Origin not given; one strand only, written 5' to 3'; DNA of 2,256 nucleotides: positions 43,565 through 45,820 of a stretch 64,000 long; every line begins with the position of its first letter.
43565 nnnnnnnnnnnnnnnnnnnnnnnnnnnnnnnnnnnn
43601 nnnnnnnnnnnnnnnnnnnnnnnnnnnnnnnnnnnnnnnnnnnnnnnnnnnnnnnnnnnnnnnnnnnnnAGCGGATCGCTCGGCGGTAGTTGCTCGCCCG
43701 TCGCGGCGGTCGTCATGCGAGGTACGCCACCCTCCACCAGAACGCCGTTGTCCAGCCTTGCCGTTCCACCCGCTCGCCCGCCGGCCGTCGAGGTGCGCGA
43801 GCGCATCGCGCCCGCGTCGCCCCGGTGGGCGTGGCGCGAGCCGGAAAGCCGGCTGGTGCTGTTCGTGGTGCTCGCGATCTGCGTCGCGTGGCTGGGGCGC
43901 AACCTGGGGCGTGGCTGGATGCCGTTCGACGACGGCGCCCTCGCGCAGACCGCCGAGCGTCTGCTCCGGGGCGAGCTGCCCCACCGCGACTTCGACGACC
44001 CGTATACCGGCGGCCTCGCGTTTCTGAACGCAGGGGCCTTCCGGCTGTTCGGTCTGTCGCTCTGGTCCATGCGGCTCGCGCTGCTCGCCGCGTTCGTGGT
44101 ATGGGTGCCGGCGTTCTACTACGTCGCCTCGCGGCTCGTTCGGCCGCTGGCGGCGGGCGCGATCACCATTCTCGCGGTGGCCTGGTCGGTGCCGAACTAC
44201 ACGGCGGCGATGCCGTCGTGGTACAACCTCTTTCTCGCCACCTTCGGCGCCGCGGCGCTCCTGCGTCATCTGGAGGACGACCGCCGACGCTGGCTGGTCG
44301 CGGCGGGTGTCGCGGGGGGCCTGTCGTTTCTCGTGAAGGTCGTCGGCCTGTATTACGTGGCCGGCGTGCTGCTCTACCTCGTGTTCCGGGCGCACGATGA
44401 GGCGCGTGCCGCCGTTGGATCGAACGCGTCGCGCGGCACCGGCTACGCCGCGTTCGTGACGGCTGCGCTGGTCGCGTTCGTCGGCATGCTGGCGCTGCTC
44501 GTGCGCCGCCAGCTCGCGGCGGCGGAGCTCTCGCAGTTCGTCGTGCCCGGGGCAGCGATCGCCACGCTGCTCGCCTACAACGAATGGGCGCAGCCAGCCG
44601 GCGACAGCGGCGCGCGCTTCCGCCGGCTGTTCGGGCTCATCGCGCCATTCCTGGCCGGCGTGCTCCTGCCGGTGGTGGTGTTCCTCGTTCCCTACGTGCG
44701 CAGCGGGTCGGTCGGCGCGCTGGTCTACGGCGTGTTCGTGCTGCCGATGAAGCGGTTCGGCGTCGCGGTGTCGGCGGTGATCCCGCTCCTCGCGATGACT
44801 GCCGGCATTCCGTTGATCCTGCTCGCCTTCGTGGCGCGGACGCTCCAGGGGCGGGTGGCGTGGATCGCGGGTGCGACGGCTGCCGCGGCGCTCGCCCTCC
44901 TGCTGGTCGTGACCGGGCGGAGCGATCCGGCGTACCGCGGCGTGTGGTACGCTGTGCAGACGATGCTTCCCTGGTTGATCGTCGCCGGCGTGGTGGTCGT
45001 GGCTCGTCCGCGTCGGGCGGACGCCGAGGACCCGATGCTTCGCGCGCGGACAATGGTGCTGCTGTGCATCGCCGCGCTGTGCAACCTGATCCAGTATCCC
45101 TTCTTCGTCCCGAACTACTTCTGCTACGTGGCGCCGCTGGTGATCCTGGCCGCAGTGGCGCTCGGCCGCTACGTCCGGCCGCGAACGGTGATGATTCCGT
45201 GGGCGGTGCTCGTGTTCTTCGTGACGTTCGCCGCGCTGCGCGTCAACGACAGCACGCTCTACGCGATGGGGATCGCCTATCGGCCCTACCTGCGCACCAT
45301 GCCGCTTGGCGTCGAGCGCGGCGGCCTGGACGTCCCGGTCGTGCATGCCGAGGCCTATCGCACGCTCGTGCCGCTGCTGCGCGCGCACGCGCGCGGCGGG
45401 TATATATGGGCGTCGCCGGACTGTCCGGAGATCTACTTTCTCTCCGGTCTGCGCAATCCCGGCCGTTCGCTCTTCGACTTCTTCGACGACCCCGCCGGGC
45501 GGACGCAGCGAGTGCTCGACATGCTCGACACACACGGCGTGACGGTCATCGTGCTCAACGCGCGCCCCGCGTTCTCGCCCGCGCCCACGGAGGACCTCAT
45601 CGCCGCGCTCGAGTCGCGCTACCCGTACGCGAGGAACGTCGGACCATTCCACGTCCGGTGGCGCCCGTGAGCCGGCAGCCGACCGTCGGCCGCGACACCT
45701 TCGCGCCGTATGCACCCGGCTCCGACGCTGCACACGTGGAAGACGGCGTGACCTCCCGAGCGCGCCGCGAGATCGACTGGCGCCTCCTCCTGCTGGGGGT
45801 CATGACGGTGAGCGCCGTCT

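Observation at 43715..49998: GT-C pair, polyprenyl-phosphate GT2 and two methyltransferases: candidate periplasmic (methyl)glycosylation system, possibly for PEP-CTERM proteins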

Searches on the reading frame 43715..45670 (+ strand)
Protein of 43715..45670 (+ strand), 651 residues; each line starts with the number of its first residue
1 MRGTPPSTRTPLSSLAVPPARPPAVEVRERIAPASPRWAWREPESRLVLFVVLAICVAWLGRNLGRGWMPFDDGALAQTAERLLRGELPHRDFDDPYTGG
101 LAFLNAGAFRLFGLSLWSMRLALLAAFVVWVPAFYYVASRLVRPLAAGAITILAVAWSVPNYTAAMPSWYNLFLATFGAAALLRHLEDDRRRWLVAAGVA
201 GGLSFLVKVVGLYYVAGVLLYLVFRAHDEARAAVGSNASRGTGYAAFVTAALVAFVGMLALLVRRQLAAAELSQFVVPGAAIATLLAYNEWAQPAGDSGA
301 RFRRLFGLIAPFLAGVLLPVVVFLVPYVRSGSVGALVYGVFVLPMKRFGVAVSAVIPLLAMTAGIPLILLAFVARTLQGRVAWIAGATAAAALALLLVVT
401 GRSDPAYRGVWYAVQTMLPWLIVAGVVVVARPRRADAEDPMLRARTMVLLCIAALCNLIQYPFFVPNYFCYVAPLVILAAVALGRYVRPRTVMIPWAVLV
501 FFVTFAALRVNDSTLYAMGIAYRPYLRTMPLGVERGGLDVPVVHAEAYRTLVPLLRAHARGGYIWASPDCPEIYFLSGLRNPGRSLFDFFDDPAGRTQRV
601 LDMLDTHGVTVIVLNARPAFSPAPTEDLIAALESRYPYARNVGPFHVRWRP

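Call 9: search_protein_families(library=pfam, proteins=[window:43715-45670:+], max_evalue=0.1)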
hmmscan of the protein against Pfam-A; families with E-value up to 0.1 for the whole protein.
window:43715-45670:+ (651 aa): 2 families
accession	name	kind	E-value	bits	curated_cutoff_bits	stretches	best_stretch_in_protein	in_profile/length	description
PF13231.12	PMT_2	-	2.4e-06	28.3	26.1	1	102-226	7-133/160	Dolichyl-phosphate-mannose-protein mannosyltransferase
PF02366.24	PMT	-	8.6e-05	22.7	22.7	1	97-261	62-234/245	Dolichyl-phosphate-mannose-protein mannosyltransferase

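Call 10: search_protein_families(library=ncbifam, proteins=[window:43715-45670:+], max_evalue=0.1)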
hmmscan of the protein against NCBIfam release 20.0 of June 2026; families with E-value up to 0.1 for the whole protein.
window:43715-45670:+ (651 aa): 0 families

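Call 14: search_solved_structures(query=window:43715-45670:+, max_evalue=10, show_alignments=2)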
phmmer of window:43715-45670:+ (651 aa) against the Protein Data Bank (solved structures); distinct sequences matched with E-value up to 10: 1.
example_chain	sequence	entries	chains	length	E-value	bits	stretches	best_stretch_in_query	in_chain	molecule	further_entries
3pnd_A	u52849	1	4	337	1.4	10.6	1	483-575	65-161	Thiamine biosynthesis lipoprotein ApbE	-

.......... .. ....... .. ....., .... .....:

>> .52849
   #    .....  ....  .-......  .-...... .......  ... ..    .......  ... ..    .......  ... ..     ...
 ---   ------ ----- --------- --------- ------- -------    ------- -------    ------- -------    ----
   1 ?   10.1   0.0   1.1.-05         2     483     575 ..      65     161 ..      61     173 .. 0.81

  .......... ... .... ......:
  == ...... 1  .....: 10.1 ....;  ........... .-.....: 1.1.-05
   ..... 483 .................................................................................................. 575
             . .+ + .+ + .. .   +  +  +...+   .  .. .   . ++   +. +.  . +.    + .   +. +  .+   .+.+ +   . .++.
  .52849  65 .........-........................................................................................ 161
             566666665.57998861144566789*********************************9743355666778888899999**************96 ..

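Call 16: find_homologous_proteins(query=window:43715-45670:+, max_evalue=0.001)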
Query window:43715-45670:+ (651 aa): 1365 proteins with E <= 0.001 among 8000 candidates; the best 120 are listed.
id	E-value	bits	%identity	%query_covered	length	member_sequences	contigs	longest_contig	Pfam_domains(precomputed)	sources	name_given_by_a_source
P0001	0.0e+0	1420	100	100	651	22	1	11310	PF13231.13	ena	-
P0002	0.0e+0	1236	88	98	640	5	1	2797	PF02366.25,PF13231.13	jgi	jgi:hypothetical protein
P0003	0.0e+0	1067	76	98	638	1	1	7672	PF13231.13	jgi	jgi:4-amino-4-deoxy-L-arabinose transferase-like glycosyltransferase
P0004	0.0e+0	1059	83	89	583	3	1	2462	-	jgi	jgi:hypothetical protein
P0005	0.0e+0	1043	75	98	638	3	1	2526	PF02366.25,PF13231.13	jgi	jgi:4-amino-4-deoxy-L-arabinose transferase-like glycosyltransferase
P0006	1.4e-296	1004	72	99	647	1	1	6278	PF13231.13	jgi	jgi:4-amino-4-deoxy-L-arabinose transferase-like glycosyltransferase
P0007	2.3e-290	983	70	99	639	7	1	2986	PF13231.13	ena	-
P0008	1.2e-289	981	71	98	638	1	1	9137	PF02366.25,PF13231.13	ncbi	-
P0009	2.3e-289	980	72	94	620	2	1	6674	-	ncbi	-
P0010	2.5e-287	973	71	94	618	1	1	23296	PF13231.13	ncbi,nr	ncbi:MAG: glycosyltransferase family 39 protein [Gemmatimonadaceae bacterium]|nr:glycosyltransferase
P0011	2.4e-285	966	72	94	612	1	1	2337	PF13231.13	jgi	jgi:4-amino-4-deoxy-L-arabinose transferase-like glycosyltransferase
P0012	5.3e-282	955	68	98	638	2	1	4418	PF13231.13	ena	-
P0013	1.4e-281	954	69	98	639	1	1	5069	PF13231.13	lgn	-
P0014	1.6e-280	951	69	98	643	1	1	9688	PF13231.13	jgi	jgi:4-amino-4-deoxy-L-arabinose transferase-like glycosyltransferase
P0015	6.5e-280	948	72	92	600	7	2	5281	PF13231.13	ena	-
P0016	2.0e-278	944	70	93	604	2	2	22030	PF13231.13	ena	-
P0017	3.6e-278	943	70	93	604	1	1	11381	PF02366.25,PF13231.13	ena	-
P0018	4.4e-265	899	69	92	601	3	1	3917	PF13231.13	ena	-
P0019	8.6e-262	889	65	98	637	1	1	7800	PF13231.13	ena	-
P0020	1.3e-261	888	64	98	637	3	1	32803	PF13231.13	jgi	jgi:4-amino-4-deoxy-L-arabinose transferase-like glycosyltransferase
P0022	7.0e-257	872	66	94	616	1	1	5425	PF13231.13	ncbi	ncbi:MAG: ArnT family glycosyltransferase [Gemmatimonadaceae bacterium]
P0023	5.6e-253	859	64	98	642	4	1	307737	PF13231.13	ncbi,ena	-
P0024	1.5e-252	858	62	98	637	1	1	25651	PF13231.13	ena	-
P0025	2.4e-246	838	65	93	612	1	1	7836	PF13231.13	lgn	-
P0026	8.2e-245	833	64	94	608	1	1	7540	PF13231.13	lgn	-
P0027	4.0e-240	817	64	93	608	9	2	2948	PF13231.13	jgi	jgi:hypothetical protein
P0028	9.4e-240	816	63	92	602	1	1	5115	PF13231.13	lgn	-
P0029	3.7e-239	814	65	92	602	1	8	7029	PF13231.13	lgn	-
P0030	4.1e-239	814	64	92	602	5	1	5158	PF13231.13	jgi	jgi:hypothetical protein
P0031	4.1e-239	814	64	92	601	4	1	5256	PF13231.13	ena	-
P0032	4.8e-239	813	61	98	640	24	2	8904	PF13231.13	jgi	jgi:hypothetical protein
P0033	9.4e-236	803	62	92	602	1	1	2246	PF13231.13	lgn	-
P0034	3.6e-235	801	62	92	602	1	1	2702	PF13231.13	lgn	-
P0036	1.2e-232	792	64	93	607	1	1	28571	PF13231.13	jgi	jgi:hypothetical protein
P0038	2.6e-231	788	61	92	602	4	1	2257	PF13231.13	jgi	-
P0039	8.5e-231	786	60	95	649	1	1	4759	PF02366.25,PF13231.13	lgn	-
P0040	3.8e-230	784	60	94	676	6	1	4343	PF13231.13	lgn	-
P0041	1.1e-229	783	61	92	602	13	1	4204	PF13231.13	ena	-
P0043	4.9e-229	780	62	93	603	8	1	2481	PF02366.25,PF13231.13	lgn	-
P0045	2.5e-228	778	62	93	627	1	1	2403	PF13231.13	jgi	jgi:hypothetical protein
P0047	9.4e-228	776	61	92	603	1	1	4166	PF13231.13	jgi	jgi:hypothetical protein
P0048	3.1e-227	774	60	97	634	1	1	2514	PF13231.13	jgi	jgi:hypothetical protein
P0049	1.3e-226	772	61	93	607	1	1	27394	PF13231.13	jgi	jgi:hypothetical protein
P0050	1.0e-224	766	62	90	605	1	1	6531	PF13231.13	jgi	jgi:hypothetical protein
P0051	2.6e-224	765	61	90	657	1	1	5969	PF13231.13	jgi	jgi:hypothetical protein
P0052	1.8e-223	762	61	93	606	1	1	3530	PF13231.13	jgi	jgi:4-amino-4-deoxy-L-arabinose transferase-like glycosyltransferase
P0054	2.0e-222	759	57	99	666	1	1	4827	PF13231.13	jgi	jgi:hypothetical protein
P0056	4.4e-222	757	59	95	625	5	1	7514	PF13231.13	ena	-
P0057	6.3e-222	757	63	89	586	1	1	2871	PF13231.13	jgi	jgi:hypothetical protein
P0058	6.7e-222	757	59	98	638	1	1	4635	PF13231.13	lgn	-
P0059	3.1e-221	755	57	94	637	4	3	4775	PF13231.13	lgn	-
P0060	3.4e-221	754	59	91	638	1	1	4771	PF13231.13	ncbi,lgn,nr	ncbi:MAG: hypothetical protein JWL95_1079 [Gemmatimonadetes bacterium]|nr:hypothetical protein [Gemm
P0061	5.0e-221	754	56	98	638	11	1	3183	PF13231.13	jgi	jgi:4-amino-4-deoxy-L-arabinose transferase-like glycosyltransferase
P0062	1.3e-220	753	60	94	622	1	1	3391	PF13231.13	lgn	-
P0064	8.0e-220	750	57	93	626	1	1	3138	PF13231.13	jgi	jgi:hypothetical protein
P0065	8.3e-219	747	59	93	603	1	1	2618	PF13231.13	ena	-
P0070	7.0e-217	740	59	93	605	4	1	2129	PF13231.13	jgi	jgi:hypothetical protein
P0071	7.1e-217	740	57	94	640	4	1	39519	PF13231.13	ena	-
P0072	1.5e-216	739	58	94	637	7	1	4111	PF13231.13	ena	-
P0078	7.1e-214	730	56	99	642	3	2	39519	PF13231.13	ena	-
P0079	1.2e-213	730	57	93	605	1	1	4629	PF13231.13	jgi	jgi:hypothetical protein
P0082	5.1e-213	727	57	94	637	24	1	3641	PF13231.13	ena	-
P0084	1.1e-212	726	56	98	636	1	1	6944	PF13231.13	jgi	jgi:4-amino-4-deoxy-L-arabinose transferase-like glycosyltransferase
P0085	1.2e-212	726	57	98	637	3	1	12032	PF13231.13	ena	-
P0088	3.3e-212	725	57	98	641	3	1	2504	PF13231.13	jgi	jgi:Dolichyl-phosphate-mannose-protein mannosyltransferase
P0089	3.7e-212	725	57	93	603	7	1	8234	PF13231.13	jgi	jgi:hypothetical protein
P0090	5.3e-212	724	56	98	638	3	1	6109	PF13231.13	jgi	jgi:hypothetical protein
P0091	1.0e-211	723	58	92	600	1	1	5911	PF13231.13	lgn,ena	-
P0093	7.6e-211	720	54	98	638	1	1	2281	PF13231.13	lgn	-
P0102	4.4e-210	718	57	98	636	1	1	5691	PF13231.13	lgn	-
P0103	5.7e-210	717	54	98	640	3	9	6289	PF13231.13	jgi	jgi:hypothetical protein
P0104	1.1e-209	716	58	93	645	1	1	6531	PF13231.13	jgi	jgi:fermentation-respiration switch protein FrsA (DUF1100 family)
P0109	4.4e-209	714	56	97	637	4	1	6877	PF13231.13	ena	-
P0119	2.0e-207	709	57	92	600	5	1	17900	PF13231.13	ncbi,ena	-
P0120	2.3e-207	709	57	98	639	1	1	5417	PF13231.13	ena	-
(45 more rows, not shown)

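Call 20: find_related_loci(query=A1, collection=genome_contigs, flank=10000)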
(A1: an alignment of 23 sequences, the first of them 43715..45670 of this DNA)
Query A1 (651 aa) in genome_contigs; peptide patterns used: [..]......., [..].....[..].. (x = any residue, [..] = any of these).
500 stretches matched a pattern; 463 encode a relative of the query (tblastn E <= 1e-3); the best 80 are kept; 79 distinct loci.
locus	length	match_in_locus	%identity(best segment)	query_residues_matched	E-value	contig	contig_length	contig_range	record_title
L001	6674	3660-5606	70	1-650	0e+0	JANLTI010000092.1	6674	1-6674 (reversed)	MAG: Gemmatimonadaceae bacterium isolate OTE_25_metabat_203 OTE_25_k141_37536, whole genome shotgun sequence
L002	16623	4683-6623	70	2-650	0e+0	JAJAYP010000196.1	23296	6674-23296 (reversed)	MAG: Gemmatimonadaceae bacterium isolate CAN_BIN14 c_000000123309, whole genome shotgun sequence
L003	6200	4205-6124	67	12-650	0e+0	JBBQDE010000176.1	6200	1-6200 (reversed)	MAG: Gemmatimonadales bacterium isolate Co_metawrap_1194 Cmw_1194_k141_16746515_length_6200_cov_3.9355, whole genome sho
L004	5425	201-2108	64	12-650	0e+0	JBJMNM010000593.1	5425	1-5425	MAG: Gemmatimonadaceae bacterium isolate H1_18_all_fractions_conc_24_68_16 k255_5743213, whole genome shotgun sequence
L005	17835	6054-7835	62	54-650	0e+0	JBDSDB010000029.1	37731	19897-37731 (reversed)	MAG: Gemmatimonadaceae bacterium isolate cluster1_bin.171 k127_524021, whole genome shotgun sequence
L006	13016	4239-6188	61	1-650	0e+0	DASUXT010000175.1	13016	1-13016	MAG TPA_asm: Gemmatimonadaceae bacterium isolate SMAG_U1876 k141_1781643, whole genome shotgun sequence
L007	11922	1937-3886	60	1-650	0e+0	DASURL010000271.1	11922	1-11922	MAG TPA_asm: Gemmatimonadaceae bacterium isolate SMAG_U1706 k141_94278, whole genome shotgun sequence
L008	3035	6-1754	62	66-650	0e+0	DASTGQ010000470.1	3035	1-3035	MAG TPA_asm: Gemmatimonadaceae bacterium isolate SMAG_U34 k141_1491905, whole genome shotgun sequence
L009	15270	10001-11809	57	46-650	0e+0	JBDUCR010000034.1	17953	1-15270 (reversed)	MAG: bacterium isolate cluster4_bin.51 NODE_6118_length_17953_cov_17.908090, whole genome shotgun sequence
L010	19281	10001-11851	55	26-650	0e+0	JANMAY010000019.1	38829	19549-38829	MAG: Gemmatimonadaceae bacterium isolate OTE_1_metabat_460 OTE_1_k141_376736, whole genome shotgun sequence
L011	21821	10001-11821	56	41-650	0e+0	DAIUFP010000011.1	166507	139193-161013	MAG TPA_asm: Gemmatimonadaceae bacterium isolate CTOTU41476 NODE_23_length_166507_cov_6.095523, whole genome shotgun seq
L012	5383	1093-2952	55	35-650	0e+0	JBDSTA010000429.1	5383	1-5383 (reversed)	MAG: Gemmatimonadaceae bacterium isolate cluster1_bin.547 k127_7253080, whole genome shotgun sequence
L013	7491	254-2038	58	54-650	0e+0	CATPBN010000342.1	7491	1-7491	MAG: uncultured Gemmatimonadaceae bacterium isolate S75_Bin_6 genome assembly, contig: S75_000000029671, whole genome sh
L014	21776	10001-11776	56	63-650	0e+0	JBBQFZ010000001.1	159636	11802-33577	MAG: Gemmatimonadales bacterium isolate Co_metawrap_994 Cmw_994_k141_23565836_length_159636_cov_11.5768, whole genome sh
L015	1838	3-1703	58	84-650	0e+0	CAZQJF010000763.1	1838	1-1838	MAG TPA_asm: uncultured Streptomycetaceae bacterium isolate SRP136066_co1_153 genome assembly, contig: NODE_153396_lengt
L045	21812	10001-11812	44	47-651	8e-141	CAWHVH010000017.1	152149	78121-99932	MAG: Terriglobia bacterium isolate MFD06435.bin.1.230 genome assembly, contig: contig_98646, whole genome shotgun sequen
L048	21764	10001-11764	43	64-651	7e-139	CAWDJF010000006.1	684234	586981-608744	MAG: Terriglobia bacterium isolate MFD06714.bin.1.120 genome assembly, contig: contig_49532, whole genome shotgun sequen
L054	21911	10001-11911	41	4-650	2e-137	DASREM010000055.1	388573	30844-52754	MAG TPA_asm: Terriglobales bacterium isolate SMAG_U10006 k141_2305641, whole genome shotgun sequence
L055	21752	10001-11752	44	63-649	3e-136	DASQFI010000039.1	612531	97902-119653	MAG TPA_asm: Vicinamibacterales bacterium isolate SMAG_U11776 k141_722382, whole genome shotgun sequence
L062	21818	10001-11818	44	48-650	2e-132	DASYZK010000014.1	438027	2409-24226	MAG TPA_asm: Candidatus Acidiferrales bacterium isolate SMAG_U6360 k141_918963, whole genome shotgun sequence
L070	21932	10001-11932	40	10-651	2e-130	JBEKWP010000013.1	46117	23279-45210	MAG: Candidatus Sulfotelmatobacter sp. isolate SPRUCE 630 SPRUCE_630_13, whole genome shotgun sequence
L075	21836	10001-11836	40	24-650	8e-130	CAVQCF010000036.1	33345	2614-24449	MAG: uncultured Acidobacteriaceae bacterium isolate MFD01138.bin.1.98 genome assembly, contig: contig_79228, whole genom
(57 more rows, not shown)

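Call 34: predict_structure(alignment_id=A1)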
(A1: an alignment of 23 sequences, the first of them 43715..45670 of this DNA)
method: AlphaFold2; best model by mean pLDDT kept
length: 651 residues; sequences in the alignment: 23
mean_pLDDT: 82.5   pTM: 0.84
mean pLDDT of the five models: 82.5, 74.8, 73.4, 73.4, 70.2
residues with pLDDT >= 90: 281; 70-90: 262; 50-70: 56; < 50: 52
segments of 3 or more residues with pLDDT < 50: 1-40, 91-97, 349-351
pLDDT, mean of each block of 10 residues (from residue 1): 40 41 37 40 85 94 71 75 75 50 84 87 88 96 93 87 61 93 97 97 83 94 96 85 96 95 80 92 96 92 97 94 80 70 57 73 80 84 91 95 92 89 94 91 96 91 75 90 86 87 91 79 85 83 89 91 77 82 61 80 89 77 82 94 91 83
secondary structure, 60 per line:
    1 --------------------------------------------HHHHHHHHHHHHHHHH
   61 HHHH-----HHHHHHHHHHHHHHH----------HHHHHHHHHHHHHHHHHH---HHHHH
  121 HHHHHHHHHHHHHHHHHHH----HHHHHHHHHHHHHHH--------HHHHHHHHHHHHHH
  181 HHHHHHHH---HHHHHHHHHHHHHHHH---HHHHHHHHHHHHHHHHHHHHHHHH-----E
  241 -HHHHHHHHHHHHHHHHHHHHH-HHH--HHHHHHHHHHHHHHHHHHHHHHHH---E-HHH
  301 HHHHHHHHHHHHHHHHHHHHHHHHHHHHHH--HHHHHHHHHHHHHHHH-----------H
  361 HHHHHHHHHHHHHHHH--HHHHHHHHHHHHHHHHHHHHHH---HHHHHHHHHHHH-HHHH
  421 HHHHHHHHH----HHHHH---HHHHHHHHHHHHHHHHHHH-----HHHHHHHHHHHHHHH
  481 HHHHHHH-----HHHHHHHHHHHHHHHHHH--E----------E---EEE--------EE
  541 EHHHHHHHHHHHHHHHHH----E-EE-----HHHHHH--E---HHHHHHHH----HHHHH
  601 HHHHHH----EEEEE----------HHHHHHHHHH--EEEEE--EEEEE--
elements in order: H45-64 H70-84 H95-112 H116-139 H144-158 H167-188 H192-207 H211-234 H242-262 H269-292 H298-330 H333-348 H360-376 H379-400 H404-415 H417-429 H434-438 H442-460 H466-487 H493-510 E528-530 E539-541 H542-558 H572-577 H584-591 H596-606 E611-615 H626-635 E638-642 E645-649
